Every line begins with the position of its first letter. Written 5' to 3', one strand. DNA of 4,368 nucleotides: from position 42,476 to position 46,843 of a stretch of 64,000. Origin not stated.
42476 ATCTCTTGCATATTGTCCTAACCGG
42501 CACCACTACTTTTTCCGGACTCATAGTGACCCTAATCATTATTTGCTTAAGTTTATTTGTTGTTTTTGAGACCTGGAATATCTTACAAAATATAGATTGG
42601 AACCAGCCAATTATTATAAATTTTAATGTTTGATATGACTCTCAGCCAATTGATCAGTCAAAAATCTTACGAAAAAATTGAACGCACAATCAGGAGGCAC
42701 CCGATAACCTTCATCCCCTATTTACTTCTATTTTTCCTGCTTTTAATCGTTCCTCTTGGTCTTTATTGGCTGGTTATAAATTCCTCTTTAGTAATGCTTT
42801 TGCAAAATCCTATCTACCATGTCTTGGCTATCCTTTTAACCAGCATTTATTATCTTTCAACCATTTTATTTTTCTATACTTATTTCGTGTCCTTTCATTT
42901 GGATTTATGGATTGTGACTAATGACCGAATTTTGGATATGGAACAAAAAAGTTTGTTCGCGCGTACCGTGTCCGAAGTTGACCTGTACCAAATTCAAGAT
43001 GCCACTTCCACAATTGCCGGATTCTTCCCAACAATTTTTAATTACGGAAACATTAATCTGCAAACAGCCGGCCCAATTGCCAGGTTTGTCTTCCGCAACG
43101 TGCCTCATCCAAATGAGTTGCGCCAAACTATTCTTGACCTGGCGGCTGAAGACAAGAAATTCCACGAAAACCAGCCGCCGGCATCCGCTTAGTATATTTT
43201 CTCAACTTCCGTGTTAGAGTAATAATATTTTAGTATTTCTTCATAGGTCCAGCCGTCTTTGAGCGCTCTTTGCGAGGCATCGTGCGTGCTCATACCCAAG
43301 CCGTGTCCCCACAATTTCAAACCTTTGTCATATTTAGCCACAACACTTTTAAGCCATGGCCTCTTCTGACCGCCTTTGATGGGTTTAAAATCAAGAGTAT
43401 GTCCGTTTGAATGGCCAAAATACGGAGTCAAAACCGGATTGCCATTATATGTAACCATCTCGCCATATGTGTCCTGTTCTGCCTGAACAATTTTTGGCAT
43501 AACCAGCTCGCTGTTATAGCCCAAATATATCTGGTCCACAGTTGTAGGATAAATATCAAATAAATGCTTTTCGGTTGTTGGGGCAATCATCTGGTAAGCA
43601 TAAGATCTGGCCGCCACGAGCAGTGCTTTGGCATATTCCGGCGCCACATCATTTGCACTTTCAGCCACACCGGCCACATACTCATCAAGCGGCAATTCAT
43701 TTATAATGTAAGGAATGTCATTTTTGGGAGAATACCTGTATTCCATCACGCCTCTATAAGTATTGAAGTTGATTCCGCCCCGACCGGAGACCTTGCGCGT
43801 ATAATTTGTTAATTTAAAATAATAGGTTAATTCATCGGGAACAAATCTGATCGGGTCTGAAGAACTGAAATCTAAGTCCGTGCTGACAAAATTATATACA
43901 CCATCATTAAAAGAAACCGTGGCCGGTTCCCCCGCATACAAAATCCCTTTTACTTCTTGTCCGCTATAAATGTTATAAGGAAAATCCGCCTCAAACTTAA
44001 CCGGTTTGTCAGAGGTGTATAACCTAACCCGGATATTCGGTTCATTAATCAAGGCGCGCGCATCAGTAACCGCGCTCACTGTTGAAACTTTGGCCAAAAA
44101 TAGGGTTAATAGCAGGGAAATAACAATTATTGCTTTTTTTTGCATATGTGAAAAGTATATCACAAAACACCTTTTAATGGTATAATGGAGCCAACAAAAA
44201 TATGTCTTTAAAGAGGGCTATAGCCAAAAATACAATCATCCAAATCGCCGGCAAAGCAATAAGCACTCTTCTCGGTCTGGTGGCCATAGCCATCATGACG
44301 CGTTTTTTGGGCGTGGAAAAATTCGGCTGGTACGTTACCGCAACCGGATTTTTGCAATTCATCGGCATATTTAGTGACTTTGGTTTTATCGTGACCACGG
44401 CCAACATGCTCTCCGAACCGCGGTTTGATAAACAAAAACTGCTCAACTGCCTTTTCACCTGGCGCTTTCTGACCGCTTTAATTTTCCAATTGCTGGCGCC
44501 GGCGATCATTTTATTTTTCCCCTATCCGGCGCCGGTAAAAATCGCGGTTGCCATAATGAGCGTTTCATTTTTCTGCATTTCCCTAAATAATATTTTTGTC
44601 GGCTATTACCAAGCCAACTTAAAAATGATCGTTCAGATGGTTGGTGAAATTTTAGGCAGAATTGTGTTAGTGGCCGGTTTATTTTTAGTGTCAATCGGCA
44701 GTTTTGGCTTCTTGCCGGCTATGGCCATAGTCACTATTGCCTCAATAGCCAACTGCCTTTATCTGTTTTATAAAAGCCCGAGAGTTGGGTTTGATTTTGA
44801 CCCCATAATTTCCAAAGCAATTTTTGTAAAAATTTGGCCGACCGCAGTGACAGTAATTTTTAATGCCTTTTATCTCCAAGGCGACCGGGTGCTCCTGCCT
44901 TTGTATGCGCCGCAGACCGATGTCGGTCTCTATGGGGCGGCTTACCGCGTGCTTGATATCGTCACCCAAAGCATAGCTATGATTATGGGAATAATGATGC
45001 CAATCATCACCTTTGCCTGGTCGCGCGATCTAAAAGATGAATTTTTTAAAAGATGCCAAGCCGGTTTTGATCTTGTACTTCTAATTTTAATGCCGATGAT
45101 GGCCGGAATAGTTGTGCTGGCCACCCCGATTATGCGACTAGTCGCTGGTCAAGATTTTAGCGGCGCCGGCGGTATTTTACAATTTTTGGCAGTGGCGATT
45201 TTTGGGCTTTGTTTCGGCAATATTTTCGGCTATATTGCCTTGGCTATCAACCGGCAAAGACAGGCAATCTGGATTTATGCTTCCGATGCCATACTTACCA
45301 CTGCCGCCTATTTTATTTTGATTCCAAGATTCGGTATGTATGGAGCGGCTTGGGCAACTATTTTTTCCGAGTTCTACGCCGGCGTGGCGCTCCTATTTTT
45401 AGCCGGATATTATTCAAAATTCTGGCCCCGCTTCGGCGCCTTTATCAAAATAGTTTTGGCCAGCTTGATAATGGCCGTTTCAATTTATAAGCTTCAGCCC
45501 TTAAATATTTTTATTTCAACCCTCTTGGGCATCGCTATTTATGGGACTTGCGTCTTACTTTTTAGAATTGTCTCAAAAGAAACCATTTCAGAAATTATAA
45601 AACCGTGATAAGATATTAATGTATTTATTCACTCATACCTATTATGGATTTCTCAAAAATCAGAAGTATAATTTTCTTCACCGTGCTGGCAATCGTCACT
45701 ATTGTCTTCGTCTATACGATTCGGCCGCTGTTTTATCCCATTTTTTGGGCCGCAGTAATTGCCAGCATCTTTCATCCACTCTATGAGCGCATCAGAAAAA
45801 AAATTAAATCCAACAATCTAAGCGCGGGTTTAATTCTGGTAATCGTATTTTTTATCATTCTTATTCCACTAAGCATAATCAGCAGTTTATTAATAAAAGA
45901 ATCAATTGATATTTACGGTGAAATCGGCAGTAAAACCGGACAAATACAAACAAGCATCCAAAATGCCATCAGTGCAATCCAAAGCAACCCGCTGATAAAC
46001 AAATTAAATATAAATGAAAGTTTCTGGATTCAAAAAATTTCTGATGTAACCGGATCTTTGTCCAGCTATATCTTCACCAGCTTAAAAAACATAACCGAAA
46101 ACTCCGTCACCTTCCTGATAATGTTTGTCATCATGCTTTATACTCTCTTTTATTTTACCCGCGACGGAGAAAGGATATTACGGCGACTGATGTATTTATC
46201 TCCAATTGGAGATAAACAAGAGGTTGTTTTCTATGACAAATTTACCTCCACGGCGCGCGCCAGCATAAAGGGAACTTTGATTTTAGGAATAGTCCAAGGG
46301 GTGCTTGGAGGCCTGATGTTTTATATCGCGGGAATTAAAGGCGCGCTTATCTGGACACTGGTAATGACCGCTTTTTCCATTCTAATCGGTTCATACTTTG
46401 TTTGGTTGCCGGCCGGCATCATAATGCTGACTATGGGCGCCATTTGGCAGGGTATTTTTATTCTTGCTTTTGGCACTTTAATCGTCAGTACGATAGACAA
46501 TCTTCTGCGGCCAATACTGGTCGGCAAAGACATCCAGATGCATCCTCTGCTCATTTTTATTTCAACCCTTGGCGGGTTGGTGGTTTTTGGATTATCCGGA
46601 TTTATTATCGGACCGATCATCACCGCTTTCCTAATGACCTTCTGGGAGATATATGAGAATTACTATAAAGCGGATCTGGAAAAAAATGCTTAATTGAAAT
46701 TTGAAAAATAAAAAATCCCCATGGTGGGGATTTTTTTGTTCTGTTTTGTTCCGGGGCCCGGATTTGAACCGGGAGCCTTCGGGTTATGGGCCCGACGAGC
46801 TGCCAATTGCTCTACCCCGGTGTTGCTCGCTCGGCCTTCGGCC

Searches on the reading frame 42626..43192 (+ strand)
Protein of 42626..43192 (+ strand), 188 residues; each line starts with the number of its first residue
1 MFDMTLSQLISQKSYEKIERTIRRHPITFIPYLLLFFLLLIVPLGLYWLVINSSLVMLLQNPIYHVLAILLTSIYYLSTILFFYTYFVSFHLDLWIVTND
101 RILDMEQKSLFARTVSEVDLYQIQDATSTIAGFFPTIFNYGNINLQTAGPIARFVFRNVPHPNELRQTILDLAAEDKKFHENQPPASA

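Call 8: search_protein_families(library=pfam, proteins=[window:42626-43192:+], max_evalue=0.01)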
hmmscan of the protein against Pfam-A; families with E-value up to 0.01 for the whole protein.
window:42626-43192:+ (188 aa): 2 families
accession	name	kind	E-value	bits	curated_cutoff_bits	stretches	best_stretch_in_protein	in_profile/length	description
PF03703.20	bPH_2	-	8.6e-08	32.8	22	1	98-169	9-78/78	Bacterial PH domain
PF16015.10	Promethin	-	0.0012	19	27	1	3-92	4-91/106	Promethin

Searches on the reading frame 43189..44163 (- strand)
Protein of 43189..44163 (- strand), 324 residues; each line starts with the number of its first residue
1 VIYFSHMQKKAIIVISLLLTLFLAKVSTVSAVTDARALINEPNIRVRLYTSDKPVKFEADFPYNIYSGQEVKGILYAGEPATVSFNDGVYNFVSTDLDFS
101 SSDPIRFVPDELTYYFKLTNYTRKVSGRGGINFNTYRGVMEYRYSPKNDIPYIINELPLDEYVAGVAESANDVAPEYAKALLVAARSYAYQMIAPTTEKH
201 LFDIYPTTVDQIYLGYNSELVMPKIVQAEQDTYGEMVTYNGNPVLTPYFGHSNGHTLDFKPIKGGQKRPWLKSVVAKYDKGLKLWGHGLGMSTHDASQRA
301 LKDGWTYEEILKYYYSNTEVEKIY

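Call 8: search_protein_families(library=pfam, proteins=[window:43189-44163:-], max_evalue=0.01)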
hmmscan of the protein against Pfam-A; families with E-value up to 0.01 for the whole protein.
window:43189-44163:- (324 aa): 1 family
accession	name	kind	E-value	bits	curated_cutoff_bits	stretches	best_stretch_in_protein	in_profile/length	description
PF08486.15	SpoIID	-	1.6e-12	48.4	23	1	153-239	7-97/97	Stage II sporulation protein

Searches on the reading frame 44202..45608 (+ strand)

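Call 8: search_protein_families(library=pfam, proteins=[window:44202-45608:+], max_evalue=0.01)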
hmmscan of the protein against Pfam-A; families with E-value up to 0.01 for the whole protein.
window:44202-45608:+ (468 aa): 2 families
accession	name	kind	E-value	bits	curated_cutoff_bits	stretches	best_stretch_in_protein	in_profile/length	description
PF01943.22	Polysacc_synt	-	4.8e-19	69.3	28.2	1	8-270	2-271/274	Polysaccharide biosynthesis protein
PF13440.11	Polysacc_synt_3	-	3.9e-18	66.1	23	1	31-320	1-289/293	Polysaccharide biosynthesis protein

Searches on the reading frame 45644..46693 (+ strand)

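Call 8: search_protein_families(library=pfam, proteins=[window:45644-46693:+], max_evalue=0.01)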
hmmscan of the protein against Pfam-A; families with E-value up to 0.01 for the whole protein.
window:45644-46693:+ (349 aa): 1 family
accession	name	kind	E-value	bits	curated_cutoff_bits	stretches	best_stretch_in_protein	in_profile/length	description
PF01594.21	AI-2E_transport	-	5.2e-54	184.1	34.3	1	11-337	3-326/327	AI-2E family transporter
